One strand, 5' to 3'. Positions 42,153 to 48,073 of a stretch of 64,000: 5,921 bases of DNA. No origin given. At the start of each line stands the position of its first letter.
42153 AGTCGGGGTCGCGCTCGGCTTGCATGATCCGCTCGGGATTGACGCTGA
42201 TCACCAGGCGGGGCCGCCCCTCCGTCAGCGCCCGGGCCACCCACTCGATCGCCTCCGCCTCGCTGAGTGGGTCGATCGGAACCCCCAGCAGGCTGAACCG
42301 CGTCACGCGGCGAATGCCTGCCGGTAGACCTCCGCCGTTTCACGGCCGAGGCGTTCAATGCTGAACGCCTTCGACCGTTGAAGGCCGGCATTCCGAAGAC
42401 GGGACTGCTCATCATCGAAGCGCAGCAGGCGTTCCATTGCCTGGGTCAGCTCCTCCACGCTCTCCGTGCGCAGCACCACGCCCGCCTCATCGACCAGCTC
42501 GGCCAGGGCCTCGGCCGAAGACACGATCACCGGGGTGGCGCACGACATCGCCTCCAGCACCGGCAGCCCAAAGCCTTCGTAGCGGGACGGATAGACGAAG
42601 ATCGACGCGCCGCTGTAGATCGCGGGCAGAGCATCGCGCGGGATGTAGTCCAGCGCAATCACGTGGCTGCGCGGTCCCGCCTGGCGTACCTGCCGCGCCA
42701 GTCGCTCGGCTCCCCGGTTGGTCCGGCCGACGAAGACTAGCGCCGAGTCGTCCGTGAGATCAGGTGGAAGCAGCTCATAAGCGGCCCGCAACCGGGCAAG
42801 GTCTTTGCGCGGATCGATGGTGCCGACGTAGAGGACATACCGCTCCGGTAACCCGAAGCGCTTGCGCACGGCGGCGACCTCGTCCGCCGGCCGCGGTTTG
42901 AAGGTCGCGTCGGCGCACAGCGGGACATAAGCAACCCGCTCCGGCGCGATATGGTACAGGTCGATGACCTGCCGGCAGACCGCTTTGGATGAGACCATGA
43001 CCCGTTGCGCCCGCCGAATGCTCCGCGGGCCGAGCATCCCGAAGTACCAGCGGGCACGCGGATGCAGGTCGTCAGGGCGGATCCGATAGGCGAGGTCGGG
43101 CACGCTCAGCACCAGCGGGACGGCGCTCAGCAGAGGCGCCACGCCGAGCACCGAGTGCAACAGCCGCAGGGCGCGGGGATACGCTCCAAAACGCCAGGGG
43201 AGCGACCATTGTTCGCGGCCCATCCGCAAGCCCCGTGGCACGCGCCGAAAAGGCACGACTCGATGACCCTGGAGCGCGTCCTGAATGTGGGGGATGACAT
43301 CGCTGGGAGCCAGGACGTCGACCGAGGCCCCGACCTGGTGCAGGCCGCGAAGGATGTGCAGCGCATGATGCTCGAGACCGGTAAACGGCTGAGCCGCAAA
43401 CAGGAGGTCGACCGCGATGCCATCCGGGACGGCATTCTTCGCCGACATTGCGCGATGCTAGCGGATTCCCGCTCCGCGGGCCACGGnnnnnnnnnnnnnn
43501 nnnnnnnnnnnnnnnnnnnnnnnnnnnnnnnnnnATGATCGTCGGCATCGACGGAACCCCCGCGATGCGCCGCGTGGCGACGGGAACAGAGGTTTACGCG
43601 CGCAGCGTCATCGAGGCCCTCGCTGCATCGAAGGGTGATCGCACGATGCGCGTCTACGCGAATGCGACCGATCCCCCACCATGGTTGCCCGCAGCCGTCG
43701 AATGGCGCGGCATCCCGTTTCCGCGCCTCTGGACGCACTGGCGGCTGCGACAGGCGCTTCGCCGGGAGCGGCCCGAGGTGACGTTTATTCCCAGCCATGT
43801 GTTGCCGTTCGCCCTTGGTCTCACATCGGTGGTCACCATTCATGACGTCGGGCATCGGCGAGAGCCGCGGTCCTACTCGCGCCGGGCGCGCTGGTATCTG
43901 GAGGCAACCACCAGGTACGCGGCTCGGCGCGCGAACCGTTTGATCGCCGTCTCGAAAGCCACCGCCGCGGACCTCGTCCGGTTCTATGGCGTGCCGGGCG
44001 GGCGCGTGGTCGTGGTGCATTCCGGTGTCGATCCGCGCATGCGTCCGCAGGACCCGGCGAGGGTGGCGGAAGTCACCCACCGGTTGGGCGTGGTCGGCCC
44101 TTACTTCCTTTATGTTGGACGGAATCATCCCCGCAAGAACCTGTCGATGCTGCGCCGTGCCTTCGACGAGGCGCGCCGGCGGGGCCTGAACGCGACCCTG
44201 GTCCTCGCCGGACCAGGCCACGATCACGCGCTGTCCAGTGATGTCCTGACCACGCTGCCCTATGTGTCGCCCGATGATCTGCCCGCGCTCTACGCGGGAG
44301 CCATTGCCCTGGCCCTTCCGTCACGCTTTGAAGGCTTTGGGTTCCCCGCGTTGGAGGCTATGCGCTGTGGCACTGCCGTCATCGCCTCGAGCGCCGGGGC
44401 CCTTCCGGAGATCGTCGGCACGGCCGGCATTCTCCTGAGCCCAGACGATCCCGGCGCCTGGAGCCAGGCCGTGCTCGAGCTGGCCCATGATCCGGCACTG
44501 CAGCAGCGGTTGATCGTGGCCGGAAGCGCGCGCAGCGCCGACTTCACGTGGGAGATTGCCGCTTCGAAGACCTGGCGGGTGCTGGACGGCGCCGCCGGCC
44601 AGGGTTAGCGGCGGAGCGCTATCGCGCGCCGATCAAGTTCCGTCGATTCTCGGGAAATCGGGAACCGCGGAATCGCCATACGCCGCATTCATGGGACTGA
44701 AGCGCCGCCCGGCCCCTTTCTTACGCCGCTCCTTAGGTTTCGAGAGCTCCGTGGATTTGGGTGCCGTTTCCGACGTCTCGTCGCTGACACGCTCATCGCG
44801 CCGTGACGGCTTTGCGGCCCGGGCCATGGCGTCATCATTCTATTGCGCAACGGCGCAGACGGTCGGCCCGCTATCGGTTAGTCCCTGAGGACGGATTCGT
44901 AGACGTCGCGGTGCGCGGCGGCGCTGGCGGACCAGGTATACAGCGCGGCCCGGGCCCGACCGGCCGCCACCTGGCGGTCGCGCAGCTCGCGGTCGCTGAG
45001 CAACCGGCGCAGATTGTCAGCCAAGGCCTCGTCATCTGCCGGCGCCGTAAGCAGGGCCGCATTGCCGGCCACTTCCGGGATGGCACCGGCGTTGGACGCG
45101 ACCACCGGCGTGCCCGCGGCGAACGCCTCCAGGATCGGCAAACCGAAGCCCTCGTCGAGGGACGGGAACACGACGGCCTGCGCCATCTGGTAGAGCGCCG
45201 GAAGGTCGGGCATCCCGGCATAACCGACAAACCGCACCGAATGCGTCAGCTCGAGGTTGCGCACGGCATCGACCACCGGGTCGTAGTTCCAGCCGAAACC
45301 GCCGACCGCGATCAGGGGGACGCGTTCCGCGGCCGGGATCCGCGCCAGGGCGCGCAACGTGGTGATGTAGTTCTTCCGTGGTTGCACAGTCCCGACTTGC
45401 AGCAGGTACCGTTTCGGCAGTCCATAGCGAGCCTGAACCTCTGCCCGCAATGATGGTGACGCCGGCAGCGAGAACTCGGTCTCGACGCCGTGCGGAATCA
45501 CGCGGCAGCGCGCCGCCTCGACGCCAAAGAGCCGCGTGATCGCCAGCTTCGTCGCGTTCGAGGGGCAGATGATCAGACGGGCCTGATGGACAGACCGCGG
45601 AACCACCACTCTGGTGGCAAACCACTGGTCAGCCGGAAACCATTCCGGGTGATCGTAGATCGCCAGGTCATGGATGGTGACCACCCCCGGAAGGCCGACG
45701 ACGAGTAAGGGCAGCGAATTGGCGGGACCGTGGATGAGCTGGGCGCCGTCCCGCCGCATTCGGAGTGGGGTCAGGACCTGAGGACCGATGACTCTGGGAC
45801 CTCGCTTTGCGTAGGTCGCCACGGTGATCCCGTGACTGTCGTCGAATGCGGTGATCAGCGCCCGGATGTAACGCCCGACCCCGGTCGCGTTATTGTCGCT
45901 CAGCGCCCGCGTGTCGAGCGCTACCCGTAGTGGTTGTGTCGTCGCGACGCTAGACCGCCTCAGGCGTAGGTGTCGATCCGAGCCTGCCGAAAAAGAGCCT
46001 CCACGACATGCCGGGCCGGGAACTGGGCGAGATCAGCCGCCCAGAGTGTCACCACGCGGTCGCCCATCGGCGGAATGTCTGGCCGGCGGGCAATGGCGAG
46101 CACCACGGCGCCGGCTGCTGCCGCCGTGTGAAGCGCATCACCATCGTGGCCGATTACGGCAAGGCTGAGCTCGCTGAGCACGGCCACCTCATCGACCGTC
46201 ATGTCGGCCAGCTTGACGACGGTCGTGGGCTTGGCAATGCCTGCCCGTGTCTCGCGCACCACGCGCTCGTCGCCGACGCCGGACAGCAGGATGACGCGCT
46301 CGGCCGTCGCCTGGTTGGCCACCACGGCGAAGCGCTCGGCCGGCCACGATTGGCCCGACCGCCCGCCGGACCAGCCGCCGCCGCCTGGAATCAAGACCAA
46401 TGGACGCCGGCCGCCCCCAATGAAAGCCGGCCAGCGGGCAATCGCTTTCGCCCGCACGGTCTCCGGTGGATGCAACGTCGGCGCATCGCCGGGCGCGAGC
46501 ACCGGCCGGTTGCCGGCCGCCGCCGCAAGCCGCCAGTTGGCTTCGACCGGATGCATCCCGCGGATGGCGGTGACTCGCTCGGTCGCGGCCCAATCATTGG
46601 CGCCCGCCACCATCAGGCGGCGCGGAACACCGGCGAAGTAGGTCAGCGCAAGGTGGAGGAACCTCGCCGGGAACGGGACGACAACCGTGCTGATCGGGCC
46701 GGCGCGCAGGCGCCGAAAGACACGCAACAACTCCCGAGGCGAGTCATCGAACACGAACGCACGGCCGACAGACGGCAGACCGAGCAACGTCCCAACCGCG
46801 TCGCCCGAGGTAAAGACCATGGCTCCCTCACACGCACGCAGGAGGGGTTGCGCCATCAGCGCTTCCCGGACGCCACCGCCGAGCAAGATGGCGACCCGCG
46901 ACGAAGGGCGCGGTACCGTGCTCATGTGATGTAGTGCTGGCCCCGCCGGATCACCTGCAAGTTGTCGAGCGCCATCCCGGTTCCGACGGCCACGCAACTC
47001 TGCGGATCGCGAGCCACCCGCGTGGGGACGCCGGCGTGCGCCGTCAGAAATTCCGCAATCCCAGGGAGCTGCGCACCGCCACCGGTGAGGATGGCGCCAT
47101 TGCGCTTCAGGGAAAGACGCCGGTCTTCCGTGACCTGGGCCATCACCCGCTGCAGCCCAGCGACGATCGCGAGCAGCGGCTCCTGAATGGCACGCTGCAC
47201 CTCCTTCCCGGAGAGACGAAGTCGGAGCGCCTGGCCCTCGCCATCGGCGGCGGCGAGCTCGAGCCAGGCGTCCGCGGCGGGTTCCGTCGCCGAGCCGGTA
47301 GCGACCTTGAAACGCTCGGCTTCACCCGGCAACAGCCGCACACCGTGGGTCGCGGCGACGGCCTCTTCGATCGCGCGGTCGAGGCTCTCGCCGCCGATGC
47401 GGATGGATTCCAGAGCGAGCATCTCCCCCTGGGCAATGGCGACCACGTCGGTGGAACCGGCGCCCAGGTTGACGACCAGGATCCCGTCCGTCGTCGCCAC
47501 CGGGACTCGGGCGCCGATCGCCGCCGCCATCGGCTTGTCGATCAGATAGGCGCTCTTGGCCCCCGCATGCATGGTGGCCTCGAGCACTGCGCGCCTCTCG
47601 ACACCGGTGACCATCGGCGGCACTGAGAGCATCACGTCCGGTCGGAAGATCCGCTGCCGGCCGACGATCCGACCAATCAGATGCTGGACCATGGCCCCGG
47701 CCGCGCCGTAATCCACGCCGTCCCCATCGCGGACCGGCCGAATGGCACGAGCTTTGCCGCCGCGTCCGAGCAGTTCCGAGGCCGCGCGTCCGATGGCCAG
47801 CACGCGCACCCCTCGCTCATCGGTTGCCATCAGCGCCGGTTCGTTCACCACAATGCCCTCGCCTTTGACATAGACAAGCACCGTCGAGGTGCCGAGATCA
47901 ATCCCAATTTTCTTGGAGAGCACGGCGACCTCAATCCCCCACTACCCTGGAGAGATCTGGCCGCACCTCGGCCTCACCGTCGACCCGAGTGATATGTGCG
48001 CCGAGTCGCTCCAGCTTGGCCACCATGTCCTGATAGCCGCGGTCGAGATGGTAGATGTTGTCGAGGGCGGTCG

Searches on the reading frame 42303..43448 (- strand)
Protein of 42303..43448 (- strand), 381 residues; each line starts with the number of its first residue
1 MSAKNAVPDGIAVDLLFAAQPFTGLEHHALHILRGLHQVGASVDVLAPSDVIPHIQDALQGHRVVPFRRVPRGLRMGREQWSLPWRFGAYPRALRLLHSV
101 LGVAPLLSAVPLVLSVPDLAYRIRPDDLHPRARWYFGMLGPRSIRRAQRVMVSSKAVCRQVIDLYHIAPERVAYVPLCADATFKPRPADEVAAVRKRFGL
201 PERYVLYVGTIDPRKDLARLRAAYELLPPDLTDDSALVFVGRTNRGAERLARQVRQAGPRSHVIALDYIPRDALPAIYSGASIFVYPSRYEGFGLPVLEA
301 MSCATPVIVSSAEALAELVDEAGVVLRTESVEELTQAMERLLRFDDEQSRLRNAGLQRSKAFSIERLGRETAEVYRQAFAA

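Call 17: search_protein_families(library=pfam, proteins=[window:42303-43448:-], max_evalue=0.01)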
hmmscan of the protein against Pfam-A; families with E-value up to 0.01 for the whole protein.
window:42303-43448:- (381 aa): 6 families
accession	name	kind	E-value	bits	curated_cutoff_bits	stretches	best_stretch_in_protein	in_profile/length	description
PF00534.26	Glycos_transf_1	-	6.8e-31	107.5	26.4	1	201-356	14-170/172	Glycosyl transferases group 1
PF13692.12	Glyco_trans_1_4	-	1.4e-25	90.6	27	1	203-342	2-140/142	Glycosyl transferases group 1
PF20706.3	GT4-conflict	-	9.7e-12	45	26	1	206-329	201-327/385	Family 4 Glycosyltransferase in conflict systems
PF13439.12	Glyco_transf_4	-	1.6e-10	41.8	28.5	1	24-180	3-167/170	Glycosyltransferase Family 4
PF13524.12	Glyco_trans_1_2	-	2.4e-09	37.7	25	1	252-360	15-130/144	Glycosyl transferase-like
PF13579.12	Glyco_trans_4_4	-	1.4e-06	29.1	29.7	1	23-177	1-157/158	Glycosyl transferase 4-like domain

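Call 38: search_protein_families(library=ncbifam, proteins=[window:42303-43448:-], max_evalue=0.001)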
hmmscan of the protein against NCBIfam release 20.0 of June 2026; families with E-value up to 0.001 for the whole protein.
window:42303-43448:- (381 aa): 31 families (the best 25 are shown)
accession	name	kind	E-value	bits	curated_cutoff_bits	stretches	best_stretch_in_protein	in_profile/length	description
TIGR04047.1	MSMEG_0565_glyc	hypoth_equivalog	4.2e-30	105.1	259.85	1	141-376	133-372/373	MSMEG_0565 family glycosyltransferase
TIGR03449.1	mycothiol_MshA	equivalog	2e-23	82.9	462.5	1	144-379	162-404/406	D-inositol-3-phosphate glycosyltransferase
TIGR02149.1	glgA_Coryne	subfamily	3.4e-22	79.1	302.4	1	143-377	141-389/391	glycogen synthase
TIGR03088.1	stp2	hypoth_equivalog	3.1e-16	59.4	409.05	1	159-377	149-372/374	TIGR03088 family PEP-CTERM/XrtA system glycosyltransferase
NF053787.1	GlcN_PG_synth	equivalog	1e-15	57.4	480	1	146-376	143-357/361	N-acetylglucosaminyl phosphatidylglycerol synthase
NF053513.1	Gtran_IagA_BgsA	equivalog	3.7e-15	55.8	460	1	159-378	117-331/333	LTA glycolipid anchor biosynthesis glycosyltransferase, IagA/BgsA family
NF038295.1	EPS_HpsP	equivalog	6.4e-15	55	550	1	186-377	189-386/388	hormogonium polysaccharide biosynthesis glycosyltransferase HpsP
NF041876.1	EPS_EpsE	equivalog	2.2e-14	53.5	400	1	145-358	160-375/389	exopolysaccharide biosynthesis GT4 family glycosyltransferase EpsE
TIGR03999.1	thiol_BshA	equivalog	6.1e-14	51.7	273.7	1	143-378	141-373/375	N-acetyl-alpha-D-glucosaminyl L-malate synthase BshA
TIGR02095.1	glgA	subfamily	8.4e-13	47.8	328.45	1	190-377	278-476/477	glycogen/starch synthase, ADP-glucose type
NF047684.1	TeichurnBiosyTuaC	equivalog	9.3e-12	44.5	550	1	142-354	160-364/391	teichuronic acid biosynthesis protein TuaC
NF049987.1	DaglGlyslTfaseDgs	equivalog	2.5e-11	43.1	500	1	188-378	142-327/332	processive diacylglycerol alpha-glucosyltransferase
TIGR04157.1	glyco_rSAM_CFB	subfamily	6e-11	42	400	1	144-328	167-348/406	TIGR04157 family glycosyltransferase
NF038229.1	Glyco4_Geo_Pelo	equivalog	8.1e-11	41.5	400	1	142-378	105-336/338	GPMC system family 4 glycosyltransferase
NF038298.1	EPS_HpsO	equivalog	9.8e-10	37.7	575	1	205-377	204-386/388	hormogonium polysaccharide biosynthesis glycosyltransferase HpsO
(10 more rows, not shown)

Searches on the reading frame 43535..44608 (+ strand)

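Call 17: search_protein_families(library=pfam, proteins=[window:43535-44608:+], max_evalue=0.01)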
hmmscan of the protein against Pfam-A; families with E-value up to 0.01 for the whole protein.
window:43535-44608:+ (357 aa): 6 families
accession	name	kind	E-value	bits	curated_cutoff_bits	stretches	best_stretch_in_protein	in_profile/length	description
PF13692.12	Glyco_trans_1_4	-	9.1e-27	94.5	27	1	189-319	2-142/142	Glycosyl transferases group 1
PF00534.26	Glycos_transf_1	-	5.2e-25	88.4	26.4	1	189-330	16-169/172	Glycosyl transferases group 1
PF13439.12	Glyco_transf_4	-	1.1e-18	68.2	28.5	1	17-167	3-168/170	Glycosyltransferase Family 4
PF13579.12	Glyco_trans_4_4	-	4.3e-14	53.6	29.7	1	16-164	1-158/158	Glycosyl transferase 4-like domain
PF20706.3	GT4-conflict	-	2e-05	24.2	26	1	124-288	138-314/385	Family 4 Glycosyltransferase in conflict systems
PF13524.12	Glyco_trans_1_2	-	0.0017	18.7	25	1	207-339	3-135/144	Glycosyl transferase-like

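Call 38: search_protein_families(library=ncbifam, proteins=[window:43535-44608:+], max_evalue=0.001)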
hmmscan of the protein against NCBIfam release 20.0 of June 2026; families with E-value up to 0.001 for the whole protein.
window:43535-44608:+ (357 aa): 21 families
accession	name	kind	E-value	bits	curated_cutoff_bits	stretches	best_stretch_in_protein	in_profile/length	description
TIGR02149.1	glgA_Coryne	subfamily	1.7e-24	86.7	302.4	1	126-349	138-386/391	glycogen synthase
TIGR04047.1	MSMEG_0565_glyc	hypoth_equivalog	7.2e-24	84.6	259.85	1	121-345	127-366/373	MSMEG_0565 family glycosyltransferase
TIGR03449.1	mycothiol_MshA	equivalog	2e-23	83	462.5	1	132-350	164-400/406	D-inositol-3-phosphate glycosyltransferase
NF053787.1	GlcN_PG_synth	equivalog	2.5e-19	69.3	480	1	116-342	124-348/361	N-acetylglucosaminyl phosphatidylglycerol synthase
TIGR03088.1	stp2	hypoth_equivalog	6.6e-14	51.7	409.05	1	67-331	69-350/374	TIGR03088 family PEP-CTERM/XrtA system glycosyltransferase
NF041876.1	EPS_EpsE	equivalog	1.6e-13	50.6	400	1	239-338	279-381/389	exopolysaccharide biosynthesis GT4 family glycosyltransferase EpsE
TIGR03999.1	thiol_BshA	equivalog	3e-11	42.9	273.7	1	122-331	134-350/375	N-acetyl-alpha-D-glucosaminyl L-malate synthase BshA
NF038298.1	EPS_HpsO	equivalog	2.9e-08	32.9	575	1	266-334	299-367/388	hormogonium polysaccharide biosynthesis glycosyltransferase HpsO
TIGR04063.1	stp3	hypoth_equivalog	3.3e-08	32.8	442.05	0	125-231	150-256/397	TIGR04063 family PEP-CTERM/XrtA system glycosyltransferase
TIGR04157.1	glyco_rSAM_CFB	subfamily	6.3e-08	32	400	1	129-294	166-339/406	TIGR04157 family glycosyltransferase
NF038229.1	Glyco4_Geo_Pelo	equivalog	1.5e-07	30.7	400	1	125-327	102-309/338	GPMC system family 4 glycosyltransferase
TIGR02095.1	glgA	subfamily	2.1e-07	30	328.45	1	251-345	364-469/477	glycogen/starch synthase, ADP-glucose type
NF041010.1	glycosy_Agl16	equivalog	2.2e-07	30.1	575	1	124-346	125-344/352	glycosylation protein Agl16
NF038295.1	EPS_HpsP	equivalog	8.6e-07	28.3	550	1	145-345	166-379/388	hormogonium polysaccharide biosynthesis glycosyltransferase HpsP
NF050063.1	ProtGlycPglJ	equivalog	9.4e-07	28.3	500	1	131-342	143-355/363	N-acetylgalactosamine-N,N'-diacetylbacillosaminyl-diphospho-undecaprenol 4-alpha-N-acetylgalactosaminyltransferase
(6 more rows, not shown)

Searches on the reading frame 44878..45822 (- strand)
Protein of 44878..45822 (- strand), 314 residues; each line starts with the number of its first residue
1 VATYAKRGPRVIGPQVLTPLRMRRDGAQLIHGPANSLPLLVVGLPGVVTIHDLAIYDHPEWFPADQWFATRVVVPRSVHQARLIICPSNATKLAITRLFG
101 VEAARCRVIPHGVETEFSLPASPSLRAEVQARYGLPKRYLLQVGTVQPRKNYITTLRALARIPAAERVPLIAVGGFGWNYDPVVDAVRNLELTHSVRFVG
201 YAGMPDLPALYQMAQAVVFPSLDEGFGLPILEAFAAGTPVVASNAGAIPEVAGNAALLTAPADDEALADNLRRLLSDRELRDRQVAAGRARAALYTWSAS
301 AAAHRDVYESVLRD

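Call 17: search_protein_families(library=pfam, proteins=[window:44878-45822:-], max_evalue=0.01)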
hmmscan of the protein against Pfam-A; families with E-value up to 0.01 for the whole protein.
window:44878-45822:- (314 aa): 5 families
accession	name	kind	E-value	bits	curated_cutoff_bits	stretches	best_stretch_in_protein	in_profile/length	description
PF00534.26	Glycos_transf_1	-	1.3e-34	119.7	26.4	1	137-290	15-171/172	Glycosyl transferases group 1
PF13692.12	Glyco_trans_1_4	-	2.3e-29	102.9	27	1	138-277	2-142/142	Glycosyl transferases group 1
PF13439.12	Glyco_transf_4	-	1.6e-11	45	28.5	1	17-116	63-169/170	Glycosyltransferase Family 4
PF20706.3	GT4-conflict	-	1.3e-08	34.7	26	1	165-302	230-383/385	Family 4 Glycosyltransferase in conflict systems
PF13524.12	Glyco_trans_1_2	-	9.4e-08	32.6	25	1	159-299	9-137/144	Glycosyl transferase-like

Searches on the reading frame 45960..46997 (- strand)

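Call 17: search_protein_families(library=pfam, proteins=[window:45960-46997:-], max_evalue=0.01)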
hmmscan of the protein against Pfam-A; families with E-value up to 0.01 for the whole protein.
window:45960-46997:- (345 aa): 1 family
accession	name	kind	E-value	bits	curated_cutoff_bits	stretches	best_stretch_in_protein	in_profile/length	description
PF01075.23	Glyco_transf_9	-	5.1e-06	26.4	22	1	145-324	59-232/247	Glycosyltransferase family 9 (heptosyltransferase)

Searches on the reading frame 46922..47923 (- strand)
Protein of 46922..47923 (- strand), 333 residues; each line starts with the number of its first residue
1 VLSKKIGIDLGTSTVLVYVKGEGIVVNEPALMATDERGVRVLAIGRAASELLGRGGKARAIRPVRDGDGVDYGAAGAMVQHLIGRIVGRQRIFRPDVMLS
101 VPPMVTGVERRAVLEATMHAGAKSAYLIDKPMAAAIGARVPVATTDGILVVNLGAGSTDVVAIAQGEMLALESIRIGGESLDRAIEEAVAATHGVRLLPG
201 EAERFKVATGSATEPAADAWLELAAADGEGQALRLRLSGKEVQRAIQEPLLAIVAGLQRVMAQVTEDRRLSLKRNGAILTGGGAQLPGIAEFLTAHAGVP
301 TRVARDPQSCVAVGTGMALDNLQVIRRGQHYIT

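Call 17: search_protein_families(library=pfam, proteins=[window:46922-47923:-], max_evalue=0.01)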
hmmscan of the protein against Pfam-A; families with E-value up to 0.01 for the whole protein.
window:46922-47923:- (333 aa): 4 families
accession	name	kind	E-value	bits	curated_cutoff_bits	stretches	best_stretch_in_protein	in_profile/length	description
PF06723.19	MreB_Mbl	-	3.6e-80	269.7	27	1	4-325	2-325/327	MreB/Mbl protein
PF14450.12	FtsA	-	1.5e-12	48.4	31.8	1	150-314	2-127/127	Cell division protein FtsA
PF00012.26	HSP70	-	3e-09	36.1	20.6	1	96-317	135-370/599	Hsp70 protein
PF00022.25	Actin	-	4.4e-06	26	27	1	55-199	56-196/410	Actin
